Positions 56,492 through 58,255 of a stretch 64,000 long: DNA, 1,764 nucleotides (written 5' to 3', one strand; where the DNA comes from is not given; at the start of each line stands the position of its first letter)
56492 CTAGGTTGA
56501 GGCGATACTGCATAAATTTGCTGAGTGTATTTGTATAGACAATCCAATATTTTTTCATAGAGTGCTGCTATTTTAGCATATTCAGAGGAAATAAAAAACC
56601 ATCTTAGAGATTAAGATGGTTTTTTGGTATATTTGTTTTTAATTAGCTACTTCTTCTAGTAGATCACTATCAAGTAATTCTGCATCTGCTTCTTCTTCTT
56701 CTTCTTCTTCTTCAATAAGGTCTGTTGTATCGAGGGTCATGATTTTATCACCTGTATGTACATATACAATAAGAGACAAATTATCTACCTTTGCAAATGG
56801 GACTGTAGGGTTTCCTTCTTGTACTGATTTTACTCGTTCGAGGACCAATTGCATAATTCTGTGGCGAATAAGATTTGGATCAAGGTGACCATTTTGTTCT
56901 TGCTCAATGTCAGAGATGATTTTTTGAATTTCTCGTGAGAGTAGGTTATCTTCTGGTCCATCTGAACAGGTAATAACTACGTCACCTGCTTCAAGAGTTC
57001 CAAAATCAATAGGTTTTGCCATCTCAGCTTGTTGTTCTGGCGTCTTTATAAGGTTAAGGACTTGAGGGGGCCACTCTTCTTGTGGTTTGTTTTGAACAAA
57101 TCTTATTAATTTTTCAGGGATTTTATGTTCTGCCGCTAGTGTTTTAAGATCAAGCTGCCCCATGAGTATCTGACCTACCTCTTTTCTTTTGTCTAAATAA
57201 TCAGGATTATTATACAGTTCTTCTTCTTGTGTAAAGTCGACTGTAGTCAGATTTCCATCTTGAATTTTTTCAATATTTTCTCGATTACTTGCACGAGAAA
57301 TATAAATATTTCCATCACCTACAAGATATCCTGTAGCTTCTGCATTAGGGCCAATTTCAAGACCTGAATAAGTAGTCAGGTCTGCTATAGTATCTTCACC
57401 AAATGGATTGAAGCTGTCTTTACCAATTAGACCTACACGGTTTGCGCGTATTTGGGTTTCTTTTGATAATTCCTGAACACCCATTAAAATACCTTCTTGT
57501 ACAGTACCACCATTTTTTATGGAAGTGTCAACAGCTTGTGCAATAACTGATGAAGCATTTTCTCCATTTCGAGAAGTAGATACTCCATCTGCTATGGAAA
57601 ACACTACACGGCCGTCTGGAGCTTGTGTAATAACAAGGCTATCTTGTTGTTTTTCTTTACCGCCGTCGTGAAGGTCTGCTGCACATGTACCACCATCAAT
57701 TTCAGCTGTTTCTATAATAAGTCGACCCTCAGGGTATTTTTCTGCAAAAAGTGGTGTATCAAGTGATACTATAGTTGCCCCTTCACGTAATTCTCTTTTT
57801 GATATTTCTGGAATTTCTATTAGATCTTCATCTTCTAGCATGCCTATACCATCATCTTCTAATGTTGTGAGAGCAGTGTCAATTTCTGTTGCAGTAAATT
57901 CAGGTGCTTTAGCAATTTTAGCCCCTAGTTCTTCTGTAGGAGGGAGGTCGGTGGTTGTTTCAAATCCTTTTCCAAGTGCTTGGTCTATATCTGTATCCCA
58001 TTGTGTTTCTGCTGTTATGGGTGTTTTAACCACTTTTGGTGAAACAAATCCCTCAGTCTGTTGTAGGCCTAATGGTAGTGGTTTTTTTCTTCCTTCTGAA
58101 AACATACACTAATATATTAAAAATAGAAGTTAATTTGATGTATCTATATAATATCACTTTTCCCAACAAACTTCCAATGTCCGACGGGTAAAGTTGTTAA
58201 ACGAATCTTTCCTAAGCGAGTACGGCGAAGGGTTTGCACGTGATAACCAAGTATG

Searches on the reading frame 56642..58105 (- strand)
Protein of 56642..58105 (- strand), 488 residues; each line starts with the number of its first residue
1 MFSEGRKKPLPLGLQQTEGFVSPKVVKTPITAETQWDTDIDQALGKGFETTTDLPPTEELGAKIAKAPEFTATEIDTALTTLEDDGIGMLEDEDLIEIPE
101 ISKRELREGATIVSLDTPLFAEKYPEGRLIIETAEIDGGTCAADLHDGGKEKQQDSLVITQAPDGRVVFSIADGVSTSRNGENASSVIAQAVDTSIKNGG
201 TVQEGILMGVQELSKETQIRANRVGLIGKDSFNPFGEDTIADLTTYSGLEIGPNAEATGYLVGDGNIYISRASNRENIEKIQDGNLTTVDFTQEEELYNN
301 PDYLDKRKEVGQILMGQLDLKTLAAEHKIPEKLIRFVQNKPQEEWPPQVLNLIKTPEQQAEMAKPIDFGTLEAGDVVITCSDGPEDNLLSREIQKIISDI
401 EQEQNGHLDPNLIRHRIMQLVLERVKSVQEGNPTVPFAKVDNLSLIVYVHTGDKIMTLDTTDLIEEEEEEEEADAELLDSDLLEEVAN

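Call 3: search_protein_families(library=pfam, proteins=[window:56642-58105:-], max_evalue=1)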
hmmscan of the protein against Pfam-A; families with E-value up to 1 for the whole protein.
window:56642-58105:- (488 aa): 1 family
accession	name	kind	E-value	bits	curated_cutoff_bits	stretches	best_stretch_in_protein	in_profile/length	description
PF13672.11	PP2C_2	-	0.00097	19.2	24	1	146-203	5-61/209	Protein phosphatase 2C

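Call 17: search_protein_families(library=ncbifam, proteins=[window:56642-58105:-], max_evalue=1)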
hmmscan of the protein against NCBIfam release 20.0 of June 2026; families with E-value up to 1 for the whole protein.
window:56642-58105:- (488 aa): 2 families
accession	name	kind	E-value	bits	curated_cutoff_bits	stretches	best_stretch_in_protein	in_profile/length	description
NF033484.1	Stp1_PP2C_phos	equivalog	7.5e-07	28.9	230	2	151-200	9-58/232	Stp1/IreP family PP2C-type Ser/Thr phosphatase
NF053551.1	FlxY_rubin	equivalog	0.017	13.9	520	1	390-457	236-302/424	flexirubin biosynthesis putative acyl-CoA ligase FlxY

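Call 69: search_protein_families(library=padloc, proteins=[window:56642-58105:-], max_evalue=1)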
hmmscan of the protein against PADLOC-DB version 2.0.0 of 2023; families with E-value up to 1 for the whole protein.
window:56642-58105:- (488 aa): 0 families

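Call 70: search_protein_families(library=phrogs, proteins=[window:56642-58105:-], max_evalue=1)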
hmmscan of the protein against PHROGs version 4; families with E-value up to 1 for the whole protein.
window:56642-58105:- (488 aa): 2 families
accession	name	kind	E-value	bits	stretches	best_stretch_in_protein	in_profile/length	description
phrog_5650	-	unknown function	9.9e-05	22.2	1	140-217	280-357/565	-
phrog_33594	-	unknown function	0.11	13.2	1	420-487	113-177/194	-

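Call 82: search_solved_structures(query=window:56642-58105:-, max_evalue=1, show_alignments=1)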
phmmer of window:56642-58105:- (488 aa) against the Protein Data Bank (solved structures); distinct sequences matched with E-value up to 1: 2.
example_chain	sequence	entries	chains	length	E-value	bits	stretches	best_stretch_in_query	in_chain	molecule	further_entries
2ov6_A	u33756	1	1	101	0.63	12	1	62-114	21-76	V-type ATP synthase subunit F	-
5feh_B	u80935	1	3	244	0.89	11.5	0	19-77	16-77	PCT64_26 Fab heavy chain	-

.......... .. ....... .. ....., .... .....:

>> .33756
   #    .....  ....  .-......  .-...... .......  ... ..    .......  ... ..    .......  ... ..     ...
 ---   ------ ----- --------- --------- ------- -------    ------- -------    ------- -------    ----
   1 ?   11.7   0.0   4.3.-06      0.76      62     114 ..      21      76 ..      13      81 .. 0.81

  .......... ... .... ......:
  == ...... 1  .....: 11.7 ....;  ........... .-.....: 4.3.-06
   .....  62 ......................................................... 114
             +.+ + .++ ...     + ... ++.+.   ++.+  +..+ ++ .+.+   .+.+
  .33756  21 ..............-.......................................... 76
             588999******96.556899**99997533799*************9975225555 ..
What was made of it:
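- The PP2C match is below the curated cut-offs (calls 3, 17), and there is no PDB relative (call 82).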
